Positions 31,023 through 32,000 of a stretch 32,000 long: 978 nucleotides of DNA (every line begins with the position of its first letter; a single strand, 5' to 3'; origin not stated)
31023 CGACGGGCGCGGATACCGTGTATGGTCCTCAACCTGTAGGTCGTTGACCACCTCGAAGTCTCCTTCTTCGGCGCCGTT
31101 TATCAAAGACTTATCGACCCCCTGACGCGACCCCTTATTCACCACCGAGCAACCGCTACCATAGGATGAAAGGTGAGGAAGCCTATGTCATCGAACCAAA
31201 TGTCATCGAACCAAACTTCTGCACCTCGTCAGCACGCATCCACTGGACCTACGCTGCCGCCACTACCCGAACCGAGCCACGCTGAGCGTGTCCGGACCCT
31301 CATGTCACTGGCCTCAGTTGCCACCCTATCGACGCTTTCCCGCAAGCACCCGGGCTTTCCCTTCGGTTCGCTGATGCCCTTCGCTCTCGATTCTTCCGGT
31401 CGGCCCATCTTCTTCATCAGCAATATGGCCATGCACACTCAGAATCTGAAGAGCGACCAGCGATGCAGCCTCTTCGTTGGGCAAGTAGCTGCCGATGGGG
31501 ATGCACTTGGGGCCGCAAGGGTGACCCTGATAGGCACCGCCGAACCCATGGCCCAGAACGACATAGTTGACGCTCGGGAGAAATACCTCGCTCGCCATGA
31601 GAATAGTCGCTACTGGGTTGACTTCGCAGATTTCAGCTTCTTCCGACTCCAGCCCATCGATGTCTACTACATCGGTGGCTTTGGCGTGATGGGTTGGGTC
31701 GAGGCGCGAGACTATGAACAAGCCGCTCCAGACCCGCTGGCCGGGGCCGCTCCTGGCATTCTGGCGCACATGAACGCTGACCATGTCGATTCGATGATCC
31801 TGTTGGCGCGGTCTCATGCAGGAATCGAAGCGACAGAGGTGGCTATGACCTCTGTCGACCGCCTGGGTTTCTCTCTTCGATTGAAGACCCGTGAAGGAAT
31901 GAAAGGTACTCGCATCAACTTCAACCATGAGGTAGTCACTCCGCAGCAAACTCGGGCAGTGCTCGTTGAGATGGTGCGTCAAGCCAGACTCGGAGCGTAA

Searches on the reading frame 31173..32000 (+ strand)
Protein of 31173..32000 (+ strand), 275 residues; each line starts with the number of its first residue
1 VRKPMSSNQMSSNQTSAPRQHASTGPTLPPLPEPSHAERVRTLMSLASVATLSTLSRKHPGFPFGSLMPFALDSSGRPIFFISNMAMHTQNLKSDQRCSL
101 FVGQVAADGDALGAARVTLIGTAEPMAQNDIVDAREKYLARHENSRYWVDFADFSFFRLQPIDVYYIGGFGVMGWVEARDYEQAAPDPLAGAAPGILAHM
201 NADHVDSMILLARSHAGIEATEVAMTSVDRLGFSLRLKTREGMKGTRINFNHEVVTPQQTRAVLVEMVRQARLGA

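Call 82: search_protein_families(library=pfam, proteins=[window:31173-32000:+], max_evalue=0.001)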
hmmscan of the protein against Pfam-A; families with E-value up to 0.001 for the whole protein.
window:31173-32000:+ (275 aa): 3 families
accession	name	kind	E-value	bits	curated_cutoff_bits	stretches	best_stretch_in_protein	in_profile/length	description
PF13883.13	CREG_beta-barrel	-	4.5e-26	92.3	27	1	35-182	5-166/167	CREG, beta-barrel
PF10615.14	DUF2470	-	1.6e-18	67.4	22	1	195-267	3-77/77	Domain of unknown function (DUF2470)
PF01243.27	PNPOx_N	-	1.2e-11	45.4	28.1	1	38-167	3-119/120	Pyridoxamine 5'-phosphate oxidase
